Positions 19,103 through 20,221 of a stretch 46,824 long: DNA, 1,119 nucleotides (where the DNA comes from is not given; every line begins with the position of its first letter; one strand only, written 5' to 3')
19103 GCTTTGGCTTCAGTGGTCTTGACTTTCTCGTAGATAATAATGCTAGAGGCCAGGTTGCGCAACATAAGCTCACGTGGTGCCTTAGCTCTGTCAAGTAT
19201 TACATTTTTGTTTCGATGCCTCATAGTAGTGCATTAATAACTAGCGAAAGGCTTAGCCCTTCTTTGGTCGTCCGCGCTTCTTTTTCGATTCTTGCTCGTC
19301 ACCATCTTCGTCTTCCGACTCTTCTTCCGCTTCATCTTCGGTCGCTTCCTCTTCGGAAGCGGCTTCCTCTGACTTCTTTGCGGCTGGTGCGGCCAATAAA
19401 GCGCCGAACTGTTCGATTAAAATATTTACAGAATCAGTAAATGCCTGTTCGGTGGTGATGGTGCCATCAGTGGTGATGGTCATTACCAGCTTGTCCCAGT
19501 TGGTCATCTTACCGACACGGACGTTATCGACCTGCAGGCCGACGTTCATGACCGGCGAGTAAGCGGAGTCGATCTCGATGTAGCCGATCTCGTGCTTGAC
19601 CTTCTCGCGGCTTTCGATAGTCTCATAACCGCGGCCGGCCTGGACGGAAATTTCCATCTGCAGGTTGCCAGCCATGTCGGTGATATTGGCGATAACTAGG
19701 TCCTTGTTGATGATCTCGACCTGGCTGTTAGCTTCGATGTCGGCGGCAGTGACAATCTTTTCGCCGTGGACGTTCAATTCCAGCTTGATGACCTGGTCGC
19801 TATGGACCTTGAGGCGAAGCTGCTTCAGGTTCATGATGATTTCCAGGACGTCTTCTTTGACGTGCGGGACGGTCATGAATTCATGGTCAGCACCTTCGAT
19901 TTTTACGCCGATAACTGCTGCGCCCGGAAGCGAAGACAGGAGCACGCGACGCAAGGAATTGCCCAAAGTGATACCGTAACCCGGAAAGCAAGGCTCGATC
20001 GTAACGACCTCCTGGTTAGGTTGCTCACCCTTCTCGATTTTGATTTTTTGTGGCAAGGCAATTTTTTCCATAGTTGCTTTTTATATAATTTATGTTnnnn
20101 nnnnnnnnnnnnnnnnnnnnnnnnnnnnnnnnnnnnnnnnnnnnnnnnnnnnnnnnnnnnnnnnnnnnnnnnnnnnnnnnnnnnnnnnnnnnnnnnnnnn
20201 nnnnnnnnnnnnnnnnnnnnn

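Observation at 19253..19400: RNA polymerase alpha-CTD replaced by an acidic linker plus an AT-hook-like motif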

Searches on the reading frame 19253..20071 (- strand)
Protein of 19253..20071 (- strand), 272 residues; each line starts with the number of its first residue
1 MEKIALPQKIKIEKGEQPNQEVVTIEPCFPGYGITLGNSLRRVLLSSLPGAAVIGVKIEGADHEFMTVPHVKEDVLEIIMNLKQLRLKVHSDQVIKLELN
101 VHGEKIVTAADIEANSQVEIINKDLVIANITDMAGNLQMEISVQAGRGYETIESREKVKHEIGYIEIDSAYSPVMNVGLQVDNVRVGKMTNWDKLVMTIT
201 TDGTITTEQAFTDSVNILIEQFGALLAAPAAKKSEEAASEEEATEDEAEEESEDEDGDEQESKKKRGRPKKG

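Call 3: search_protein_families(library=pfam, proteins=[window:19253-20071:-], max_evalue=1)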
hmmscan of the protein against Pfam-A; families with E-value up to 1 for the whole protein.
window:19253-20071:- (272 aa): 9 families
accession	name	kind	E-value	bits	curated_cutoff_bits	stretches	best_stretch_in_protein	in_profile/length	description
PF01000.31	RNA_pol_A_bac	-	2.6e-30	105.5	33.9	1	56-172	1-119/119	RNA polymerase Rpb3/RpoA insert domain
PF01193.29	RNA_pol_L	-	3.2e-19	68.9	24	1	26-222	1-74/74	RNA polymerase Rpb3/Rpb11 dimerisation domain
PF13656.11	RNA_pol_L_2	-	0.0016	18.5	27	0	193-225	40-72/75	RNA polymerase Rpb3/Rpb11 dimerisation domain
PF24837.1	AMIN-like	-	0.041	14.4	27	1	180-213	2-36/129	AMIN-like domain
PF06213.17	CobT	-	0.083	12.8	26.1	1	204-265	183-246/276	Cobalamin biosynthesis protein CobT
PF02724.19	CDC45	-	0.1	11.3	34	1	200-266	106-170/624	CDC45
PF03730.19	Ku_C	-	0.11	13.5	23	1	200-253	32-85/90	Ku70/Ku80 C-terminal arm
PF14181.11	YqfQ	-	0.12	13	27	1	213-268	66-124/166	YqfQ-like protein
PF05786.19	Cnd2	-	0.18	10.9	29.8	1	226-270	152-198/764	Condensin complex subunit 2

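Call 4: search_protein_families(library=ncbifam, proteins=[window:19253-20071:-], max_evalue=1)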
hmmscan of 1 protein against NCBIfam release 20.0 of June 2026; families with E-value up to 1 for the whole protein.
window:19253-20071:- (272 aa): 11 families
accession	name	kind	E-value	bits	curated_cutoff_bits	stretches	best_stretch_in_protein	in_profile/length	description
NF003519.0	PRK05182.2-5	equivalog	2.8e-80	269.7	277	1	1-250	1-251/320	DNA-directed RNA polymerase subunit alpha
TIGR02027.1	rpoA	equivalog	9.4e-75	251.5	227.8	1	23-249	4-231/298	DNA-directed RNA polymerase subunit alpha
NF003513.0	PRK05182.1-2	equivalog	6.6e-73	245.5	302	1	3-243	8-248/338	DNA-directed RNA polymerase subunit alpha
NF003515.0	PRK05182.2-1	equivalog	3.7e-70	236.7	406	1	5-251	5-250/314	DNA-directed RNA polymerase subunit alpha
NF003516.0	PRK05182.2-2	equivalog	1.1e-67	228.5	353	1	17-247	17-246/315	DNA-directed RNA polymerase subunit alpha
NF003514.0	PRK05182.1-4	equivalog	1.8e-61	207.7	434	1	20-225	18-222/338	DNA-directed RNA polymerase subunit alpha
NF003517.0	PRK05182.2-3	equivalog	2.7e-60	204.2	356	1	2-245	6-253/344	DNA-directed RNA polymerase subunit alpha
NF003518.0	PRK05182.2-4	equivalog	1.1e-56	192.3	523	1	8-247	8-244/312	DNA-directed RNA polymerase subunit alpha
NF001988.0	PRK00783.1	equivalog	6.8e-06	25.9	153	1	91-150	89-148/266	DNA-directed RNA polymerase subunit D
NF009611.0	PRK13108.1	equivalog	0.014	14.4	636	1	192-266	346-420/476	prolipoprotein diacylglyceryl transferase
TIGR03685.1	ribo_P1_arch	equivalog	0.41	11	100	1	227-261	59-93/105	50S ribosomal protein P1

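Call 5: find_homologous_proteins(query=window:19253-20071:-, max_evalue=1e-10)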
Query window:19253-20071:- (272 aa): 8000 proteins with E <= 1e-10 among 8000 candidates; the best 120 are listed.
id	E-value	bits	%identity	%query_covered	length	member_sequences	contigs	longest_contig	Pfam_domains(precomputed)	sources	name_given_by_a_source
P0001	1.2e-166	570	99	100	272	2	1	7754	PF01000.32,PF01193.30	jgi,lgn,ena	-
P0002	2.0e-156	536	93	85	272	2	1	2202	PF01000.32,PF01193.30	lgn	-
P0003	5.2e-154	528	92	100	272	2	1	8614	PF01000.32,PF01193.30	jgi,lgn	jgi:DNA-directed RNA polymerase subunit alpha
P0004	3.9e-150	516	89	82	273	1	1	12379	PF01000.32,PF01193.30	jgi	-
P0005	1.5e-133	461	80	100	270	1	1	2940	PF01000.32,PF01193.30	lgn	-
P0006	3.2e-130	451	77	100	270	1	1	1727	PF01000.32,PF01193.30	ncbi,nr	ncbi:DNA-directed RNA polymerase subunit alpha [Candidatus Falkowbacteria bacterium]|nr:DNA-directed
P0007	6.7e-124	430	75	100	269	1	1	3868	PF01000.32,PF01193.30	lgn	-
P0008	6.6e-123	427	72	100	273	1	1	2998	PF01000.32,PF01193.30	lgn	-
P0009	1.3e-118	413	68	100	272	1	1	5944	PF01000.32,PF01193.30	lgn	-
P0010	5.1e-118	411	70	100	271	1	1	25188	PF01000.32,PF01193.30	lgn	-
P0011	5.3e-117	407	71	100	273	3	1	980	PF01000.32,PF01193.30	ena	-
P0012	2.5e-116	405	70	100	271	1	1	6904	PF01000.32,PF01193.30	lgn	-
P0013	5.4e-116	404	73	92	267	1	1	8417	PF01000.32,PF01193.30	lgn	-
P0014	7.0e-115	400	74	87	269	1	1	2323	PF01000.32,PF01193.30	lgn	-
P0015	1.4e-114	399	75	83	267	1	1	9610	PF01000.32,PF01193.30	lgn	-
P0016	8.9e-114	397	67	100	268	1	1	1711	PF01000.32,PF01193.30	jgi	jgi:DNA-directed RNA polymerase subunit alpha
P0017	9.6e-114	397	69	100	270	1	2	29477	PF01000.32,PF01193.30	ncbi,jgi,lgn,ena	ncbi:MAG: DNA-directed RNA polymerase subunit alpha [Candidatus Falkowbacteria bacterium]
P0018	1.1e-113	396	68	100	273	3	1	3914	PF01000.32,PF01193.30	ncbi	-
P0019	2.4e-113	395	73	90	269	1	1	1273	PF01000.32,PF01193.30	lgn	-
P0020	3.5e-113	395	68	94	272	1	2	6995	PF01000.32,PF01193.30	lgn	-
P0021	6.4e-112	391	70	100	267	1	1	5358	PF01000.32,PF01193.30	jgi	jgi:DNA-directed RNA polymerase subunit alpha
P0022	7.2e-112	390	67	100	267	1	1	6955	PF01000.32,PF01193.30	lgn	-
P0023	1.7e-111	389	66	97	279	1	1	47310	PF01000.32,PF01193.30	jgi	-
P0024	2.0e-111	389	76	83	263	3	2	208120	PF01000.32,PF01193.30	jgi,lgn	jgi:DNA-directed RNA polymerase subunit alpha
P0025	2.2e-111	389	72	83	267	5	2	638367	PF01000.32,PF01193.30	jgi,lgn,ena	jgi:DNA-directed RNA polymerase subunit alpha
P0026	2.5e-111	389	67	100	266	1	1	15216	PF01000.32,PF01193.30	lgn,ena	-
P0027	9.7e-111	387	67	100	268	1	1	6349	PF01000.32,PF01193.30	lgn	-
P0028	3.4e-110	385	72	89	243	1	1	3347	PF01000.32,PF01193.30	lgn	-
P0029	4.9e-110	384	66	100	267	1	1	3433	PF01000.32,PF01193.30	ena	-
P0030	5.9e-110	384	67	100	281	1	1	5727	PF01000.32,PF01193.30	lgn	-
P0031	1.6e-109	383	76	83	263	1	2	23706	PF01000.32,PF01193.30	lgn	-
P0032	4.3e-109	381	66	100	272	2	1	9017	PF01000.32,PF01193.30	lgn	-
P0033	5.7e-109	381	69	84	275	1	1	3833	PF01000.32,PF01193.30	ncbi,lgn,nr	ncbi:MAG: DNA-directed RNA polymerase subunit alpha [Patescibacteria group bacterium]|nr:DNA-directe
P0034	7.5e-109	381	65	100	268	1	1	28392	PF01000.32,PF01193.30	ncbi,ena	-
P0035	9.9e-109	380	70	83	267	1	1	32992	PF01000.32,PF01193.30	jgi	jgi:DNA-directed RNA polymerase subunit alpha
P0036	2.8e-108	379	68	84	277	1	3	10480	PF01000.32,PF01193.30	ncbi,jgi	-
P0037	2.8e-108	379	68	98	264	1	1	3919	PF01000.32,PF01193.30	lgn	-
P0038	3.1e-108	379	73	87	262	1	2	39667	PF01000.32,PF01193.30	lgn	-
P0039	4.2e-108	378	66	100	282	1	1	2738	PF01000.32,PF01193.30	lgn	-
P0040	4.6e-108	378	64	100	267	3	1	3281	PF01000.32,PF01193.30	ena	-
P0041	5.1e-108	378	68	100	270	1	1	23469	PF01000.32,PF01193.30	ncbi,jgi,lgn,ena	ncbi:MAG: DNA-directed RNA polymerase subunit alpha [bacterium]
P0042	5.4e-108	378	67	100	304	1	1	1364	PF01000.32,PF01193.30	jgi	jgi:DNA-directed RNA polymerase subunit alpha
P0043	8.2e-108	377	70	83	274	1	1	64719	PF01000.32,PF01193.30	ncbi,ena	-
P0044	2.0e-107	376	69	89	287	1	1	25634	PF01000.32,PF01193.30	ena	-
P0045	3.0e-107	375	66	100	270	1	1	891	PF01000.32,PF01193.30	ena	-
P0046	3.2e-107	375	69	83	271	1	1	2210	PF01000.32,PF01193.30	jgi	-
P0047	3.2e-107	375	71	87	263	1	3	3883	PF01000.32,PF01193.30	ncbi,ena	-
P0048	3.3e-107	375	63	96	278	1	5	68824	PF01000.32,PF01193.30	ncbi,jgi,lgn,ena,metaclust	metaclust:\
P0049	9.3e-107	374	65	100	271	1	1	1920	PF01000.32,PF01193.30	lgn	-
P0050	2.4e-106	372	64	100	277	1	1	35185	PF01000.32,PF01193.30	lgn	-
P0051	2.5e-106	372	62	100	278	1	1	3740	PF01000.32,PF01193.30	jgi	jgi:DNA-directed RNA polymerase subunit alpha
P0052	3.3e-106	372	65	100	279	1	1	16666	PF01000.32,PF01193.30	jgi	-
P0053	4.8e-106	371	70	83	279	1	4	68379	PF01000.32,PF01193.30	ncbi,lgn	-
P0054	1.0e-105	370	65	100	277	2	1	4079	PF01000.32,PF01193.30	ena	-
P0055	1.1e-105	370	64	100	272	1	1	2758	PF01000.32,PF01193.30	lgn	-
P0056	1.5e-105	370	63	100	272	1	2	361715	PF01000.32,PF01193.30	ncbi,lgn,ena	-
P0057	2.1e-105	369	64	98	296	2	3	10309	PF01000.32,PF01193.30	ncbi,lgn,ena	-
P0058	2.3e-105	369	64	100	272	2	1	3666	PF01000.32,PF01193.30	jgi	-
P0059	2.5e-105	369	65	100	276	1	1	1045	PF01000.32,PF01193.30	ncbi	-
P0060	3.2e-105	369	64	100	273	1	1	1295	PF01000.32,PF01193.30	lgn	-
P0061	5.0e-105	368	72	83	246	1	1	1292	PF01000.32,PF01193.30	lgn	-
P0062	6.6e-105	368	68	92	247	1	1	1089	PF01000.32,PF01193.30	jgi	jgi:DNA-directed RNA polymerase subunit alpha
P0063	7.4e-105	368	70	83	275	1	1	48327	PF01000.32,PF01193.30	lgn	-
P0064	7.6e-105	367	63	100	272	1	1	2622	PF01000.32,PF01193.30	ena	-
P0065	8.9e-105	367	64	100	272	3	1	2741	PF01000.32,PF01193.30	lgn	-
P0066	8.9e-105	367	62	100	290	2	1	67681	PF01000.32,PF01193.30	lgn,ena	-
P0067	9.0e-105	367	67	83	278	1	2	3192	PF01000.32,PF01193.30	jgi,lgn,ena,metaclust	metaclust:\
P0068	9.7e-105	367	64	100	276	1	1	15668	PF01000.32,PF01193.30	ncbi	-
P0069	9.8e-105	367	65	85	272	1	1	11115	PF01000.32,PF01193.30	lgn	-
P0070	1.4e-104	367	69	85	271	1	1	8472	PF01000.32,PF01193.30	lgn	-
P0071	2.1e-104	366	67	82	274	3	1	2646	PF01000.32,PF01193.30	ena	-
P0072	2.5e-104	366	65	100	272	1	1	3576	PF01000.32,PF01193.30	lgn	-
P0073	2.9e-104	366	63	100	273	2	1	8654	PF01000.32,PF01193.30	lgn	-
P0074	3.0e-104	366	71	86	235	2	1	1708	PF01000.32,PF01193.30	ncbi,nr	ncbi:DNA-directed RNA polymerase subunit alpha, partial [Candidatus Parcubacteria bacterium]|nr:DNA-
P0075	3.3e-104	365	64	100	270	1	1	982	PF01000.32,PF01193.30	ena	-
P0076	3.4e-104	365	70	83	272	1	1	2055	PF01000.32,PF01193.30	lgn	-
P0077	4.3e-104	365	65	100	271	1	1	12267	PF01000.32,PF01193.30,PF13656.12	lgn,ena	-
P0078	4.3e-104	365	66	86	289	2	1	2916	PF01000.32,PF01193.30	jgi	jgi:DNA-directed RNA polymerase subunit alpha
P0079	4.8e-104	365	63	100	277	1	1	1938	PF01000.32,PF01193.30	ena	-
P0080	6.7e-104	364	70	88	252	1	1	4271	PF01000.32,PF01193.30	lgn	-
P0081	1.0e-103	364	64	100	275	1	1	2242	PF01000.32,PF01193.30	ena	-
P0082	1.1e-103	364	64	100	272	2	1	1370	PF01000.32,PF01193.30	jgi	-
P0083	1.1e-103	364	71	83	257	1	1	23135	PF01000.32,PF01193.30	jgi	-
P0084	1.6e-103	363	62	100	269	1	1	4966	PF01000.32,PF01193.30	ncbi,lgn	-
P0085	1.7e-103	363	69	89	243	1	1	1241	PF01000.32,PF01193.30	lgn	-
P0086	2.3e-103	363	64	100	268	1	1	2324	PF01000.32,PF01193.30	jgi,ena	-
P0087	2.3e-103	363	64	93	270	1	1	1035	PF01000.32,PF01193.30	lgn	-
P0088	2.7e-103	362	63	100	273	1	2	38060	PF01000.32,PF01193.30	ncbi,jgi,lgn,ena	ncbi:MAG: DNA-directed RNA polymerase subunit alpha [Patescibacteria group bacterium]|jgi:DNA-direct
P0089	3.2e-103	362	65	93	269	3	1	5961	PF01000.32,PF01193.30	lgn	-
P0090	3.2e-103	362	66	91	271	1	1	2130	PF01000.32,PF01193.30,PF13656.12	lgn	-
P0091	3.5e-103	362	63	93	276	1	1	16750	PF01000.32,PF01193.30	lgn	-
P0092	3.9e-103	362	68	83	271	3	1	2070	PF01000.32,PF01193.30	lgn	-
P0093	4.1e-103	362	68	83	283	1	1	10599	PF01000.32,PF01193.30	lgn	-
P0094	4.2e-103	362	72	83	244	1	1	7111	PF01000.32,PF01193.30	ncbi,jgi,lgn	-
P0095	5.7e-103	361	65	93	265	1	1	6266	PF01000.32,PF01193.30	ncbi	-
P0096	6.0e-103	361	65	83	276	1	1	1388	PF01000.32,PF01193.30,PF13656.12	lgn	-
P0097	6.0e-103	361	62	100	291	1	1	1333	PF01000.32,PF01193.30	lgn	-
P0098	7.0e-103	361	63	100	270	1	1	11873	PF01000.32,PF01193.30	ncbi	-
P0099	8.6e-103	361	69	82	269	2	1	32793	PF01000.32,PF01193.30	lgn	-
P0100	9.5e-103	361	64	100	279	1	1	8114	PF01000.32,PF01193.30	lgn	-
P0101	1.1e-102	360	63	100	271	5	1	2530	PF01000.32,PF01193.30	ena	-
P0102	1.3e-102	360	64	95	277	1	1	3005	PF01000.32,PF01193.30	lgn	-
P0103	1.6e-102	360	71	83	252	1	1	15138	PF01000.32,PF01193.30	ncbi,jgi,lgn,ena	-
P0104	1.8e-102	360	62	100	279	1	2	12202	PF01000.32,PF01193.30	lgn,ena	-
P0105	2.2e-102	359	64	84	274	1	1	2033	PF01000.32,PF01193.30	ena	-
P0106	2.4e-102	359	63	100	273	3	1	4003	PF01000.32,PF01193.30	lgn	-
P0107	2.7e-102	359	69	83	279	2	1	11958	PF01000.32,PF01193.30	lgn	-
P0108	3.0e-102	359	66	83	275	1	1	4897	PF01000.32,PF01193.30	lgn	-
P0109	3.2e-102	359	62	100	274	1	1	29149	PF01000.32,PF01193.30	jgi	-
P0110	3.3e-102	359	63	100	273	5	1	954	PF01000.32,PF01193.30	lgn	-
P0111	3.5e-102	359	69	83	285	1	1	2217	PF01000.32,PF01193.30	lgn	-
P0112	3.6e-102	359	69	84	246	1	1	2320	PF01000.32,PF01193.30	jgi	jgi:DNA-directed RNA polymerase subunit alpha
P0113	4.1e-102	359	63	100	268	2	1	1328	PF01000.32,PF01193.30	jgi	jgi:DNA-directed RNA polymerase subunit alpha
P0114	4.6e-102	358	67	83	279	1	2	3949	PF01000.32,PF01193.30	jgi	-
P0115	5.9e-102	358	69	87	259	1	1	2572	PF01000.32,PF01193.30,PF13656.12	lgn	-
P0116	5.9e-102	358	66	82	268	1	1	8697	PF01000.32,PF01193.30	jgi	-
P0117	6.0e-102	358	62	100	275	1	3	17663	PF01000.32,PF01193.30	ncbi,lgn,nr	ncbi:DNA-directed RNA polymerase subunit alpha [Candidatus Falkowbacteria bacterium]|nr:DNA-directed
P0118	6.5e-102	358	65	91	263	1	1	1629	PF01000.32,PF01193.30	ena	-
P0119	6.7e-102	358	64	95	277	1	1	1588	PF01000.32,PF01193.30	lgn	-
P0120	7.0e-102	358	62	100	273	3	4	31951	PF01000.32,PF01193.30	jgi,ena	jgi:DNA-directed RNA polymerase subunit alpha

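Call 15: find_related_loci(query=window:19253-20071:-, collection=genome_contigs, flank=3000)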
Query window:19253-20071:- (272 aa) in genome_contigs; peptide patterns used: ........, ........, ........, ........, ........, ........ (x = any residue, [..] = any of these).
563 stretches matched a pattern; 279 encode a relative of the query (tblastn E <= 1e-3); the best 80 are kept; 80 distinct loci.
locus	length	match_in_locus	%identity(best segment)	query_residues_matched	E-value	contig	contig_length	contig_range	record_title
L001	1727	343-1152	77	1-272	1e-141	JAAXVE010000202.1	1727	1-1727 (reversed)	MAG: Candidatus Falkowbacteria bacterium isolate W4_Combined_metabat2_115 W4_Combined_metabat2_115_NODE_145116, whole ge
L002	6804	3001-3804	69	1-271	9e-118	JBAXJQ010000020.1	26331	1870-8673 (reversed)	MAG: Candidatus Falkowbacteria bacterium isolate ELA379 MAG379_20, whole genome shotgun sequence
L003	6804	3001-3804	68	1-271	3e-117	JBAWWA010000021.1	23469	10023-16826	MAG: bacterium isolate ELA025 MAG025_21, whole genome shotgun sequence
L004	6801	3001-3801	65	1-271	1e-111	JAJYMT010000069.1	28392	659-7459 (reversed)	MAG: bacterium isolate DBS2-4.bin161 NODE_2744_length_28392_cov_1.29284, whole genome shotgun sequence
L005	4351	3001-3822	62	1-271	1e-110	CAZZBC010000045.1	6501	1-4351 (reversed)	MAG TPA_asm: uncultured Gammaproteobacteria bacterium isolate binchicken_co232_117 genome assembly, contig: NODE_22297_l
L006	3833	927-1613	69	1-229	3e-112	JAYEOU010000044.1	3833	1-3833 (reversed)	MAG: Patescibacteria group bacterium isolate MAG021 MAG021_44, whole genome shotgun sequence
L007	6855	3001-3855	59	1-271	1e-109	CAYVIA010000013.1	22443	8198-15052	MAG TPA_asm: uncultured Gammaproteobacteria bacterium isolate binchicken_co129_792 genome assembly, contig: NODE_6449_le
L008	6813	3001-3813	63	1-271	1e-109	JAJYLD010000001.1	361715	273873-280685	MAG: bacterium isolate DBS2-1.bin63 NODE_14_length_361715_cov_4.255465, whole genome shotgun sequence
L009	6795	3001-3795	63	1-260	2e-109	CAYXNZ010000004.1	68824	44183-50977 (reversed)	MAG TPA_asm: uncultured Gammaproteobacteria bacterium isolate binchicken_co181_167 genome assembly, contig: NODE_371_len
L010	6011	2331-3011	72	1-227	2e-109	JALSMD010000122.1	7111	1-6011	MAG: Candidatus Falkowbacteria bacterium isolate 355-202_metabat2_scaf2bin.072 355-202_scaffold_7275_c1, whole genome sh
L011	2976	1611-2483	59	1-271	2e-112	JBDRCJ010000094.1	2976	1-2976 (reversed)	MAG: Patescibacteria group bacterium isolate MEGAHIT-group-1.177 k141_365378, whole genome shotgun sequence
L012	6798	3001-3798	63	1-271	4e-109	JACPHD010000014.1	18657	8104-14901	MAG: Parcubacteria group bacterium isolate NC_groundwater_405_Ag_B-0.1um_41_14 GD18-4_B1_scaffold_329762, whole genome s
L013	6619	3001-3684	68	1-228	2e-108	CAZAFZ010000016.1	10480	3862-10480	MAG TPA_asm: uncultured Gammaproteobacteria bacterium isolate binchicken_co259_340 genome assembly, contig: NODE_4738_le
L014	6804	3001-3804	62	1-261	2e-107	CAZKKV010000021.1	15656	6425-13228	MAG TPA_asm: uncultured Gammaproteobacteria bacterium isolate SRP178699_co2_502 genome assembly, contig: NODE_3051_lengt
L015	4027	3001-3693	68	1-231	1e-106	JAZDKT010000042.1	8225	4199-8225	MAG: Candidatus Falkowbacteria bacterium isolate MEGAHIT-group-0.550 k141_16188344, whole genome shotgun sequence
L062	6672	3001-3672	66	1-224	1e-98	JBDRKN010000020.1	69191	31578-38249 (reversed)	MAG: bacterium isolate MEGAHIT-group-1.725 k141_9977436, whole genome shotgun sequence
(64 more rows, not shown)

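Call 16: search_protein_representatives(protein=window:19253-20071:-)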
Query: 272 residues. Proteins with E-value up to 0.001 (for the whole library): 8504; up to 1e-10: 5008; up to 1e-30: 1011. The best 150 are listed.
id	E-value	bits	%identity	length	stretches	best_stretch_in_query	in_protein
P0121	1.4e-100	351.8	64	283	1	1-271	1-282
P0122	3.4e-84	298.2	42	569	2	24-250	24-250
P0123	5.1e-73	261.6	40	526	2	15-222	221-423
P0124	2.6e-72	259.2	51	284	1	1-266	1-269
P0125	9.3e-72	257.4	51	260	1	2-248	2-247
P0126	6.0e-70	251.5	46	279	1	1-265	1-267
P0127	1.9e-68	246.6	48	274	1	4-267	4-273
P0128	2.1e-68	246.4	48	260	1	1-258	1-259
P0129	2.5e-68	246.2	45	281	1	1-263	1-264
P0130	3.0e-67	242.7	45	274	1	4-271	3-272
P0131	4.8e-67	242.0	50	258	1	3-250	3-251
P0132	3.5e-66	239.2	69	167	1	1-167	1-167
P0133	1.3e-64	234.1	49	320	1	2-253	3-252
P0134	9.4e-64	231.2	47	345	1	1-271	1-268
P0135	1.9e-63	230.2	45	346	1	1-266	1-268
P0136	2.2e-63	230.0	51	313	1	4-248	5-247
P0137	9.0e-62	224.7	47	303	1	1-244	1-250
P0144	5.1e-60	219.0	51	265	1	1-246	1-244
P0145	6.0e-60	218.8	50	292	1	1-271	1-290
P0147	7.6e-60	218.4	53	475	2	68-266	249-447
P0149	2.2e-59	216.9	48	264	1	1-251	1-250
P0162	1.5e-57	210.9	48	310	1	1-271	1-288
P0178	2.3e-54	200.5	45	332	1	1-255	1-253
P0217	8.0e-49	182.3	42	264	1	5-227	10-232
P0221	1.4e-48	181.5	44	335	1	6-228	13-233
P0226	2.2e-48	180.9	39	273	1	2-251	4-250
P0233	4.6e-48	179.8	44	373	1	22-238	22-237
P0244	2.7e-47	177.3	43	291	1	20-256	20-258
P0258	9.4e-47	175.6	43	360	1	24-247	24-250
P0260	1.0e-46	175.4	46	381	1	24-224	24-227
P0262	1.1e-46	175.4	46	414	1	17-224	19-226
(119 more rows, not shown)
